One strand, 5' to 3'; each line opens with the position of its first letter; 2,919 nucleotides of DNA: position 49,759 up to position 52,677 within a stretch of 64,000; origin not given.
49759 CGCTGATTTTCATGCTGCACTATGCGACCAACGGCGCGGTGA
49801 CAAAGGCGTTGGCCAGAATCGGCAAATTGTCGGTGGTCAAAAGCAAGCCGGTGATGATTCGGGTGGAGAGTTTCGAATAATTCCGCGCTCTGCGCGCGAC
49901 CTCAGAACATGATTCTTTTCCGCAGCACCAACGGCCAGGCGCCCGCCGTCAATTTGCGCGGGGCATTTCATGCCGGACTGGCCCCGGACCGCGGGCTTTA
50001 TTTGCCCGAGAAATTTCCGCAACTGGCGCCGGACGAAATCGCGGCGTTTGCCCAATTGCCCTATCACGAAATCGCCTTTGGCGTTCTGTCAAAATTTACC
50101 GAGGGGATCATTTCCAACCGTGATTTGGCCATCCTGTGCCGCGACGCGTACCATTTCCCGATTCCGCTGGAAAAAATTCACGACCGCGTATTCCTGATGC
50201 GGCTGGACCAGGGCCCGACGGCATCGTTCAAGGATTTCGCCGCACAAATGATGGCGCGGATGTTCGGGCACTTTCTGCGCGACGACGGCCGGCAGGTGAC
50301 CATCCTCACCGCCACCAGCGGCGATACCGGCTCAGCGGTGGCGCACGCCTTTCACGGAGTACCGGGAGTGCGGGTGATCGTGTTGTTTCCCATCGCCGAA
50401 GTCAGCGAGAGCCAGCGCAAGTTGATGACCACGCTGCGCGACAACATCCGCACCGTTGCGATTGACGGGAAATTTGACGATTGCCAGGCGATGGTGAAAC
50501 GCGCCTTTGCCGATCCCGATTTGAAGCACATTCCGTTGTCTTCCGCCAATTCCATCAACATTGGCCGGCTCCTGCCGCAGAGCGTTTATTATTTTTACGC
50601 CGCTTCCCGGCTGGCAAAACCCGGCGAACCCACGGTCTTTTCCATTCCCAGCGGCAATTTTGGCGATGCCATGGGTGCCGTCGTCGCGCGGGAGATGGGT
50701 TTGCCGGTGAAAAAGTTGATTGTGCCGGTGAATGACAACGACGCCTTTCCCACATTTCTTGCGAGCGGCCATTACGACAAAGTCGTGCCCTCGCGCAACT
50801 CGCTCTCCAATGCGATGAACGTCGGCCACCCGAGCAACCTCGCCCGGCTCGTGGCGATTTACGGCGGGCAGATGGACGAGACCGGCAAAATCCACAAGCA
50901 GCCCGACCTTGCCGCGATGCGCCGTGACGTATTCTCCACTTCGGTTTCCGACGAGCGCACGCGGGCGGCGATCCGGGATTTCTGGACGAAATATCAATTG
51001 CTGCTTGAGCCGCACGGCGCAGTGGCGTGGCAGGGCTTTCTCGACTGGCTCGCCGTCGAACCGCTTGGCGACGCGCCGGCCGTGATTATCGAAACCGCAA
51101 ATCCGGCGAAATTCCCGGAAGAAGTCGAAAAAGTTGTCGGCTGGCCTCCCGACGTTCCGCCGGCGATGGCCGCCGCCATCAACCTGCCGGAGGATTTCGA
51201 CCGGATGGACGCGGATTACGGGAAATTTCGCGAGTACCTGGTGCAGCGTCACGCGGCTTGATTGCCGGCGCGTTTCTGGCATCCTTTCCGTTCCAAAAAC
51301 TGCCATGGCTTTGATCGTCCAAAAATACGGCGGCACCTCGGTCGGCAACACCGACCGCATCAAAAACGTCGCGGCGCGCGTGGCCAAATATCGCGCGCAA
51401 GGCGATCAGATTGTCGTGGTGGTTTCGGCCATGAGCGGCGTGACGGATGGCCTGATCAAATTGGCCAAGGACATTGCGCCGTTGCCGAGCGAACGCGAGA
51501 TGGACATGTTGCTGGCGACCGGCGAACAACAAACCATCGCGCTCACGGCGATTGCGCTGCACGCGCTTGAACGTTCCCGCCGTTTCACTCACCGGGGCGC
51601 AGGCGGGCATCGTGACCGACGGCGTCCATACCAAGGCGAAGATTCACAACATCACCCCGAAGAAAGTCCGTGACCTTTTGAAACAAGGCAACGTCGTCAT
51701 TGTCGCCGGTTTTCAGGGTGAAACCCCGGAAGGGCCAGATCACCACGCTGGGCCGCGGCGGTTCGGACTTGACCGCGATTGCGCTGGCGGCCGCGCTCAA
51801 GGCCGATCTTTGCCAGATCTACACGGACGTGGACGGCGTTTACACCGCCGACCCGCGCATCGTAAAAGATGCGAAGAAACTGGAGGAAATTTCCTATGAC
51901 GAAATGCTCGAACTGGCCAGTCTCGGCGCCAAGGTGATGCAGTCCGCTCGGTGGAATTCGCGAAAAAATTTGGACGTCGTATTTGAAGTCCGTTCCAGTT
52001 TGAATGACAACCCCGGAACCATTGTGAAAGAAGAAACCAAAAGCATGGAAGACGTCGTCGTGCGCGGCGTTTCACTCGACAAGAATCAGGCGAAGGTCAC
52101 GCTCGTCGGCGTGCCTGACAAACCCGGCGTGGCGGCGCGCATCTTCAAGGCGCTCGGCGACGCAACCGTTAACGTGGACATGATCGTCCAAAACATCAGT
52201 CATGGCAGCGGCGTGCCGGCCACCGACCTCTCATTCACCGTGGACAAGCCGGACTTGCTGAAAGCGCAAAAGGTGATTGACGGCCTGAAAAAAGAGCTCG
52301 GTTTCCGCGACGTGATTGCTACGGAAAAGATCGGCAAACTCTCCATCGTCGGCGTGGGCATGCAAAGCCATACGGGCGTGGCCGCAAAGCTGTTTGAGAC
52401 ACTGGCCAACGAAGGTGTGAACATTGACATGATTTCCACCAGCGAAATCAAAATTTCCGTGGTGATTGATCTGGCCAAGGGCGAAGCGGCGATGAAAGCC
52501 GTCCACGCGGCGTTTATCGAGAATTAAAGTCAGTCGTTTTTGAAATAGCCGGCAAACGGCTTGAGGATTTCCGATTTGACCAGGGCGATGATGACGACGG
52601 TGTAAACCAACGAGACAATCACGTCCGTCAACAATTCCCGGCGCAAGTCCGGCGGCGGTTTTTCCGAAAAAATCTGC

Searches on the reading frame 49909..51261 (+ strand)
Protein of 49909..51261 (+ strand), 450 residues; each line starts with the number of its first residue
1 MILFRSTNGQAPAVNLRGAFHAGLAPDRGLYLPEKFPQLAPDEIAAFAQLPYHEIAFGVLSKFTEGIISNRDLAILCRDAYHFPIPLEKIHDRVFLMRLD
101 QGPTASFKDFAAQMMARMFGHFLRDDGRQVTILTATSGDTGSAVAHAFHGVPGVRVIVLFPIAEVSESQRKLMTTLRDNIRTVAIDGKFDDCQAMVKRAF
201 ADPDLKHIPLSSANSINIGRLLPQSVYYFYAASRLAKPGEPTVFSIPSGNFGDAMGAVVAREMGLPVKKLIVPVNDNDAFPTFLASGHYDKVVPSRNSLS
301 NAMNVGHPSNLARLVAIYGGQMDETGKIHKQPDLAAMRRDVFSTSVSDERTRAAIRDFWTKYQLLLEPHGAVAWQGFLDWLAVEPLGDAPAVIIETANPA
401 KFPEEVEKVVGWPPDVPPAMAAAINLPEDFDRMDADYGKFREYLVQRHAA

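Call 36: search_protein_families(library=ncbifam, proteins=[window:49909-51261:+], max_evalue=0.001)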
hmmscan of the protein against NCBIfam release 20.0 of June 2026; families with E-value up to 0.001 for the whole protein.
window:49909-51261:+ (450 aa): 4 families
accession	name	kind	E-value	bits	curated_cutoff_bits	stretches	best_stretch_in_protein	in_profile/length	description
TIGR00260.1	thrC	equivalog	2.9e-70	237.1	167.1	1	74-411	19-333/340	threonine synthase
NF006094.0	PRK08246.1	subfamily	0.0001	21.9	331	0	336-398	241-303/310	serine/threonine dehydratase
TIGR01138.1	cysM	equivalog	0.00033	20.3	394.2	0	101-180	32-108/290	cysteine synthase B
TIGR03844.1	cysteate_syn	equivalog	0.00087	18.2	324.9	0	104-198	97-182/398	cysteate synthase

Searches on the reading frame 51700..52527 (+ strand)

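Call 36: search_protein_families(library=ncbifam, proteins=[window:51700-52527:+], max_evalue=0.001)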
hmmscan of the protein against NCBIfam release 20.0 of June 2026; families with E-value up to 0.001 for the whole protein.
window:51700-52527:+ (275 aa): 31 families (the best 25 are shown)
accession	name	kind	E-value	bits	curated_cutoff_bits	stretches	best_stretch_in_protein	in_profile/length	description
NF005155.0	PRK06635.1-4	equivalog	1.7e-110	369.8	346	1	10-272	141-401/407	aspartate kinase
NF005153.0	PRK06635.1-1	equivalog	1.1e-99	334.3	585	1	11-272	143-405/421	aspartate kinase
NF005656.0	PRK07431.1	equivalog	3e-96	323.3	657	1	12-272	145-409/587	aspartate kinase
NF005154.0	PRK06635.1-2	equivalog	9.2e-94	315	376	1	11-273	143-403/407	aspartate kinase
TIGR00657.1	asp_kinases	subfamily_domain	6.4e-91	305.6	208.7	1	10-273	182-441/442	aspartate kinase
NF005156.0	PRK06635.1-5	equivalog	6.3e-85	285.4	594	1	10-272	141-400/411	aspartate kinase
TIGR00656.1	asp_kin_monofn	equivalog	3e-82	276.8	402.25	1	10-274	148-406/407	aspartate kinase, monofunctional class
NF005161.0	PRK06635.2-5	equivalog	5.1e-67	226.5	586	1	12-272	145-400/402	aspartate kinase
NF004938.0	PRK06291.1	equivalog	1.6e-65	221.6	528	1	10-274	201-463/468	aspartate kinase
NF006959.0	PRK09436.1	equivalog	2.2e-59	201.3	726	1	8-273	193-460/819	bifunctional aspartate kinase/homoserine dehydrogenase I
NF006068.0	PRK08210.1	equivalog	8.9e-55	186.5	474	1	8-273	144-401/405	aspartate kinase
NF005157.0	PRK06635.2-1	equivalog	5.3e-49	167.1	832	1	13-272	145-399/401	aspartate kinase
NF006570.0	PRK09084.1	equivalog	5.1e-45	154.4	455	1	10-274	190-450/452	lysine-sensitive aspartokinase 3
NF006459.0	PRK08841.1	equivalog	1.5e-44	152.6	535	1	9-273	142-379/395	aspartate kinase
NF006540.0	PRK09034.1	equivalog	1.6e-42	145.7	434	1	9-274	186-450/454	aspartate kinase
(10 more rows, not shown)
